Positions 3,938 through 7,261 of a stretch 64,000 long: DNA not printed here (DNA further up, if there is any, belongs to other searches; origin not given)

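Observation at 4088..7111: Two complete PilB/GspE secretion ATPase modules fused in one 1007-aa polypeptide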

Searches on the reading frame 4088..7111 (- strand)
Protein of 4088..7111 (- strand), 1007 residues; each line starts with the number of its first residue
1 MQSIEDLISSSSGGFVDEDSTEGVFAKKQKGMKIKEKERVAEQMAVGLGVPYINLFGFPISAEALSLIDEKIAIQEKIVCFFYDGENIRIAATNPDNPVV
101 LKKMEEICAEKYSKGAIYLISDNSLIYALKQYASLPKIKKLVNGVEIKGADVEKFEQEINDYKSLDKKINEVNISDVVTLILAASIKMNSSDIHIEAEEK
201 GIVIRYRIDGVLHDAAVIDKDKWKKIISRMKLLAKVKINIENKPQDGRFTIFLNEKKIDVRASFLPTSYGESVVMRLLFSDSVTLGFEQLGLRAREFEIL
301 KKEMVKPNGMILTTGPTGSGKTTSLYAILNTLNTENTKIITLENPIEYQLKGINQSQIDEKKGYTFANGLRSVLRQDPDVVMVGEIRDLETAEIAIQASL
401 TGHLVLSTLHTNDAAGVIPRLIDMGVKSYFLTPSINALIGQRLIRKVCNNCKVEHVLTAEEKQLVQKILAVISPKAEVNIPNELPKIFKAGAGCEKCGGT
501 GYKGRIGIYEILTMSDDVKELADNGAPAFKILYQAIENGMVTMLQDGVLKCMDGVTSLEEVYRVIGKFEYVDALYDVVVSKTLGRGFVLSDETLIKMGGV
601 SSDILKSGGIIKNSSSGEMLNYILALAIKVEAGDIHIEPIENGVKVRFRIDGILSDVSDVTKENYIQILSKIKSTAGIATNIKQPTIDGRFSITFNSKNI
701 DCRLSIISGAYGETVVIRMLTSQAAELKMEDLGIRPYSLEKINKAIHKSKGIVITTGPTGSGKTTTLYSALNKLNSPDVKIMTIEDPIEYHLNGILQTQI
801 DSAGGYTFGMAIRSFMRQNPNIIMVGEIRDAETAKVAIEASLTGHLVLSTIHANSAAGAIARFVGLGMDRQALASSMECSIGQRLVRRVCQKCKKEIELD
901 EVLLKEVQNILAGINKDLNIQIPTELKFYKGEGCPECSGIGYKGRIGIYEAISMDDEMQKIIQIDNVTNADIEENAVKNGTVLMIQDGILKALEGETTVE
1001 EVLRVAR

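Call 3: search_protein_families(library=pfam, proteins=[window:4088-7111:-], max_evalue=0.01)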
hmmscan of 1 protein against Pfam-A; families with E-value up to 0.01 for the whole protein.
window:4088-7111:- (1007 aa): 32 families (the best 25 are shown)
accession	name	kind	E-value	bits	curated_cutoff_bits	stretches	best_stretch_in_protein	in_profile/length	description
PF00437.27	T2SSE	-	1.8e-230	764.4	24.9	2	174-563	8-370/370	Type II/IV secretion system protein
PF13401.12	AAA_22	-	3.1e-09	37.7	27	2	308-345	5-42/130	AAA domain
PF25199.1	nSTAND_NTPase5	-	5.8e-09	36.4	34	1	745-793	36-85/145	Novel STAND NTPase 5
PF20720.3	nSTAND3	-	9.9e-09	35.5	27.2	1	302-347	11-56/155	Novel STAND NTPase 3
PF05157.20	MshEN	-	3.3e-08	33.8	23.1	1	48-134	1-85/90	MshEN domain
PF12775.13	AAA_7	-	4.5e-08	33.3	25.8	1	298-342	23-67/181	P-loop containing dynein motor region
PF13173.12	AAA_14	-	1.7e-07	31.7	27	0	309-396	3-81/129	AAA domain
PF13604.12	AAA_30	-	7.2e-07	29.6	27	0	304-341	14-51/191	AAA domain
PF13555.12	AAA_29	-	9.7e-07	28.9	27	1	304-334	18-48/61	P-loop containing region of AAA domain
PF00005.33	ABC_tran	-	9.3e-06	26.7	25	0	306-358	9-57/137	ABC transporter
PF02492.25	cobW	-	9.6e-06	25.7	20.7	0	311-346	3-37/180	CobW/HypB/UreG, nucleotide-binding domain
PF04851.21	ResIII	-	1.6e-05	25.3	22.5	0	738-776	8-49/164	Type III restriction enzyme, res subunit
PF01637.24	ATPase_2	-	3.4e-05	24.2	33.2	0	294-356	5-68/225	ATPase domain predominantly from Archaea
PF02562.22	PhoH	-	3.9e-05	23.7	27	0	741-782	11-52/205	PhoH-like protein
PF13245.12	AAA_19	-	4.4e-05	24.1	25.1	0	307-338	10-43/134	AAA domain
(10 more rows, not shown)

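Call 9: find_homologous_proteins(query=window:4088-7111:-, max_evalue=1e-20)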
Query window:4088-7111:- (1007 aa): 8000 proteins with E <= 1e-20 among 8000 candidates; the best 120 are listed.
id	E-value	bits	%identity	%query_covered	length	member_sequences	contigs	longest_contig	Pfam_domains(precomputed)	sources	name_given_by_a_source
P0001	0.0e+0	2190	100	100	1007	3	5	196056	PF13173.13,PF00437.27,PF13604.13,PF13555.13,PF13401.13,PF04851.22,PF05157.21,PF02492.26,PF00005.34,PF12775.14,PF25199.2,PF20720.4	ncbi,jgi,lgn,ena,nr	ncbi:GspE/PulE family protein [Candidatus Parcubacteria bacterium]|nr:GspE/PulE family protein [Pate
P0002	0.0e+0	1901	85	100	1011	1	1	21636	PF13173.13,PF00437.27,PF13604.13,PF13555.13,PF13401.13,PF01637.25,PF04851.22,PF05157.21,PF02492.26,PF00005.34,PF12775.14,PF25199.2,PF20720.4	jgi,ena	-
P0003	0.0e+0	1866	83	100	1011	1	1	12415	PF13173.13,PF05157.21,PF02492.26,PF00437.27,PF13604.13,PF12775.14,PF13555.13,PF13401.13,PF01637.25,PF25199.2,PF20720.4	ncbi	-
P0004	0.0e+0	1537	68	100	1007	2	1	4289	PF00225.30,PF13173.13,PF00437.27,PF13604.13,PF13555.13,PF00004.36,PF13401.13,PF01637.25,PF03215.22,PF04851.22,PF13191.13,PF05157.21,PF02492.26,PF00005.34,PF12775.14,PF25199.2,PF20720.4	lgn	-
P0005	0.0e+0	1535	69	100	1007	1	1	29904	PF13173.13,PF16796.12,PF00437.27,PF13604.13,PF13245.13,PF00004.36,PF13401.13,PF04851.22,PF02492.26,PF00005.34,PF12775.14,PF25199.2,PF20720.4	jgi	jgi:type II secretory ATPase GspE/PulE/Tfp pilus assembly ATPase PilB-like protein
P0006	0.0e+0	1525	68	100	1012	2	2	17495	PF13173.13,PF00437.27,PF13604.13,PF13555.13,PF00004.36,PF13401.13,PF04851.22,PF05157.21,PF02492.26,PF00005.34,PF12775.14,PF25199.2,PF20720.4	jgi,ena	-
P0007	0.0e+0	1523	68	100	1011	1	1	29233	PF13173.13,PF00437.27,PF13604.13,PF13245.13,PF13555.13,PF00004.36,PF13401.13,PF01637.25,PF04851.22,PF13191.13,PF05157.21,PF02492.26,PF00005.34,PF12775.14,PF25199.2,PF20720.4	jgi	jgi:type IV pilus assembly protein PilB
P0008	0.0e+0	1522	68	100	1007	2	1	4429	PF13173.13,PF00437.27,PF13604.13,PF00004.36,PF13401.13,PF01637.25,PF04851.22,PF05157.21,PF02492.26,PF00005.34,PF12775.14,PF25199.2,PF20720.4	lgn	-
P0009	0.0e+0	1521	68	100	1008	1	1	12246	PF00225.30,PF13173.13,PF13086.13,PF16796.12,PF00437.27,PF13662.13,PF13604.13,PF13555.13,PF00004.36,PF13401.13,PF01637.25,PF03215.22,PF04851.22,PF13191.13,PF05157.21,PF02492.26,PF00005.34,PF12775.14,PF25199.2,PF20720.4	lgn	-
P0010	0.0e+0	1520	68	100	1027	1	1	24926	PF13173.13,PF13086.13,PF16796.12,PF00437.27,PF13662.13,PF13604.13,PF13555.13,PF00004.36,PF13401.13,PF01637.25,PF04851.22,PF05157.21,PF02492.26,PF00005.34,PF12775.14,PF25199.2,PF20720.4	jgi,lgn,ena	-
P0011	0.0e+0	1508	67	100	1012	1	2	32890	PF13173.13,PF13086.13,PF03266.22,PF16796.12,PF00437.27,PF13604.13,PF13245.13,PF13555.13,PF00004.36,PF13401.13,PF01637.25,PF04851.22,PF13191.13,PF05157.21,PF02492.26,PF00005.34,PF12775.14,PF25199.2,PF20720.4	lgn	-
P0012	0.0e+0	1504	67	100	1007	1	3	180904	PF13173.13,PF13086.13,PF16796.12,PF00437.27,PF13604.13,PF13245.13,PF00004.36,PF13401.13,PF01637.25,PF04851.22,PF05157.21,PF02492.26,PF24883.3,PF00005.34,PF12775.14,PF25199.2,PF20720.4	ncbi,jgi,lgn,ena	-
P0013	0.0e+0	1504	67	100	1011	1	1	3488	PF13173.13,PF00437.27,PF13604.13,PF13555.13,PF00004.36,PF13401.13,PF01637.25,PF04851.22,PF13191.13,PF05157.21,PF02492.26,PF00005.34,PF12775.14,PF25199.2,PF20720.4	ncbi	ncbi:GspE/PulE family protein [Patescibacteria group bacterium]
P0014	0.0e+0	1501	67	100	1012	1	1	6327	PF13173.13,PF13086.13,PF16796.12,PF00437.27,PF13604.13,PF13245.13,PF13555.13,PF00004.36,PF13401.13,PF01637.25,PF03215.22,PF04851.22,PF13191.13,PF05157.21,PF02492.26,PF00005.34,PF12775.14,PF25199.2,PF20720.4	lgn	-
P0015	0.0e+0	1501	67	100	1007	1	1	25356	PF13173.13,PF05157.21,PF02492.26,PF00437.27,PF00005.34,PF12775.14,PF00004.36,PF13401.13,PF25199.2,PF04851.22,PF20720.4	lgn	-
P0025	0.0e+0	1458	64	100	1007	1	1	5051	PF13173.13,PF00270.36,PF00437.27,PF13662.13,PF13604.13,PF13245.13,PF13555.13,PF00004.36,PF13401.13,PF03215.22,PF04851.22,PF05157.21,PF02492.26,PF00005.34,PF12775.14,PF25199.2,PF20720.4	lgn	-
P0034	0.0e+0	1436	64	100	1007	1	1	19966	PF13173.13,PF00437.27,PF13604.13,PF13555.13,PF00004.36,PF13401.13,PF04851.22,PF02492.26,PF01935.24,PF00005.34,PF12775.14,PF25199.2,PF20720.4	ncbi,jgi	-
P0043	0.0e+0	1425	64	100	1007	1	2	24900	PF13173.13,PF13086.13,PF00437.27,PF13604.13,PF13245.13,PF13555.13,PF00004.36,PF13401.13,PF01637.25,PF04851.22,PF13191.13,PF05157.21,PF02492.26,PF00005.34,PF12775.14,PF25199.2,PF20720.4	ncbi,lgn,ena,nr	ncbi:type II/IV secretion system protein [Candidatus Parcubacteria bacterium]|nr:type II/IV secretio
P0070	0.0e+0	1399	62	100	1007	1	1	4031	PF13173.13,PF00437.27,PF13604.13,PF13555.13,PF00004.36,PF13401.13,PF04851.22,PF05157.21,PF02492.26,PF01935.24,PF00005.34,PF12775.14,PF25199.2,PF20720.4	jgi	-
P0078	0.0e+0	1395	62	100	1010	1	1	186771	PF13173.13,PF05157.21,PF00437.27,PF13662.13,PF13401.13,PF25199.2,PF20720.4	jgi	jgi:type IV pilus assembly protein PilB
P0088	0.0e+0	1389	61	100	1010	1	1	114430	PF13173.13,PF00437.27,PF13604.13,PF13245.13,PF00004.36,PF13401.13,PF04851.22,PF02492.26,PF01935.24,PF00005.34,PF12775.14,PF25199.2,PF20720.4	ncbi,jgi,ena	ncbi:MAG: GspE/PulE family protein [Patescibacteria group bacterium]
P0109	0.0e+0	1374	62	100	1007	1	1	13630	PF13173.13,PF13086.13,PF00437.27,PF13604.13,PF00004.36,PF13401.13,PF01637.25,PF04851.22,PF02492.26,PF00005.34,PF12775.14,PF25199.2,PF20720.4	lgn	-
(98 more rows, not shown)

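Call 34: search_protein_representatives(protein=window:4088-7111:-)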
Query: 1007 residues. Proteins with E-value up to 0.001 (for the whole library): 56291; up to 1e-10: 35961; up to 1e-30: 15765. The best 150 are listed.
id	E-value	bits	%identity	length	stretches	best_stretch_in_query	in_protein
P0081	0.0e+00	1391.4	63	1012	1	2-1007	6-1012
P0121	2.7e-289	978.8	48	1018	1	36-1006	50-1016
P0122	1.5e-262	890.3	41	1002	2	28-901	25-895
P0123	1.1e-251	854.3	45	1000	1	25-1005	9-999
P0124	1.0e-248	844.5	42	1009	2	36-747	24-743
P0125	1.8e-247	840.4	42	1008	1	27-1005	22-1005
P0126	4.4e-230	782.9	42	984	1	35-997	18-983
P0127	1.9e-226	770.8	43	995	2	27-572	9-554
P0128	1.2e-224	764.8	42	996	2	31-673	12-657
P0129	4.3e-222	756.4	42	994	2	34-568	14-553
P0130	1.4e-220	751.4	41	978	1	37-995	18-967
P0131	1.9e-219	747.6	40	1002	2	35-597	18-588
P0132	2.2e-212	724.3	39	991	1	32-1005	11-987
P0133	3.8e-167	574.6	45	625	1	145-742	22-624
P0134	7.2e-167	573.7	50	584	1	20-565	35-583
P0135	8.6e-159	546.9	37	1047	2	160-574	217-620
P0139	3.0e-149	515.4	46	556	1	17-565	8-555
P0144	1.3e-141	490.1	57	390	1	619-1007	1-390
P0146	2.8e-140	485.6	46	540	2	256-565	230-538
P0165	4.2e-126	438.7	44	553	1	34-566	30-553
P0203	3.7e-118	412.4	41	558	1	32-568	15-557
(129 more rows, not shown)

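Call 41: list_cluster_members(proteins=[P0121, P0122, P0123, P0124, P0125, P0127, P0129, P0131, P0135, P0130])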
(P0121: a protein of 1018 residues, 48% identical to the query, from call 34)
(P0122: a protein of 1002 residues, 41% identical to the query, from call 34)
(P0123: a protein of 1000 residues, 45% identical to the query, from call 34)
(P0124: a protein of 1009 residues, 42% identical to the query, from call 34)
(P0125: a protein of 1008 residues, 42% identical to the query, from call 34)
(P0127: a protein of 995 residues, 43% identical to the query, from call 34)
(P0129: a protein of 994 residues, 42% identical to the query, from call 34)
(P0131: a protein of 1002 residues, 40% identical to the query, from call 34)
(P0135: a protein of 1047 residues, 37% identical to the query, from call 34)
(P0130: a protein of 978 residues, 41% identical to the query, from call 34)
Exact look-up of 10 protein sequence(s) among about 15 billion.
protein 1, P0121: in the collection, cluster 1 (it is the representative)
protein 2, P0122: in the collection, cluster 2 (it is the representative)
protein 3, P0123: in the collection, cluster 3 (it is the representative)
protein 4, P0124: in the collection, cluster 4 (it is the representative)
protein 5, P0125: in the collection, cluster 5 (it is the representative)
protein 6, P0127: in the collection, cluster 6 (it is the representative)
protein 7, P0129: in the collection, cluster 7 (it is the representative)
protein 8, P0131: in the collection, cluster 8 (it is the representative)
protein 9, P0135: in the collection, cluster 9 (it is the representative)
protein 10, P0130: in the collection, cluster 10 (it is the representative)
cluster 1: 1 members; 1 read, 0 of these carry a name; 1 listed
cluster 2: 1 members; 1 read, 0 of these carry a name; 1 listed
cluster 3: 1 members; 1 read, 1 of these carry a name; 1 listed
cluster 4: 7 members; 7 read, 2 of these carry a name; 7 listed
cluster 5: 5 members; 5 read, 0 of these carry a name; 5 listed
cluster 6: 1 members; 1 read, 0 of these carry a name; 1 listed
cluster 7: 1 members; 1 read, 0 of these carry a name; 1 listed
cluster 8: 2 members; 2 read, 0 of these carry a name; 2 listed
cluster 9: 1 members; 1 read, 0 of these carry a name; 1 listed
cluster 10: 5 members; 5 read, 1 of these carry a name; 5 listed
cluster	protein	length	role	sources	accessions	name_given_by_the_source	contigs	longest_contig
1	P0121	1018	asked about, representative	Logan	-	-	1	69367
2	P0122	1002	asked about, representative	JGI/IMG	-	-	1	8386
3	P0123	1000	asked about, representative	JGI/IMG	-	type II secretory ATPase GspE/PulE/Tfp pilus assembly ATPase PilB-like protein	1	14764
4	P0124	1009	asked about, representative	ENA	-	-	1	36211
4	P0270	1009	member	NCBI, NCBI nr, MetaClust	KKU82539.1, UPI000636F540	MAG: General secretory pathway protein E [Parcubacteria group bacterium GW2011_GWA2_47_8] | status=active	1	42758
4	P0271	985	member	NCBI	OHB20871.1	MAG: hypothetical protein A2666_04455, partial [Parcubacteria group bacterium ...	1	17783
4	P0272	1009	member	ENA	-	-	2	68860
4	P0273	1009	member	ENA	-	-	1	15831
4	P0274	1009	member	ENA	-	-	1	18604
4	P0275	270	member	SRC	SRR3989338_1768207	-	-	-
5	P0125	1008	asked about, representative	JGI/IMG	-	-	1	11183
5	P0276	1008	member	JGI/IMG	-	-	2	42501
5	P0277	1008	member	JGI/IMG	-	-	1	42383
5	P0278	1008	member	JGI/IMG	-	-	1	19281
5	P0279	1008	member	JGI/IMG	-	-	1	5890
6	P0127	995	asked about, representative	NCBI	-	-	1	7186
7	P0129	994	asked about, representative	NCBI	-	-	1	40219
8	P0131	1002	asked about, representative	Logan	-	-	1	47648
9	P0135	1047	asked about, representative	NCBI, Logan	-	-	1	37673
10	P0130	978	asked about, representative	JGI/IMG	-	-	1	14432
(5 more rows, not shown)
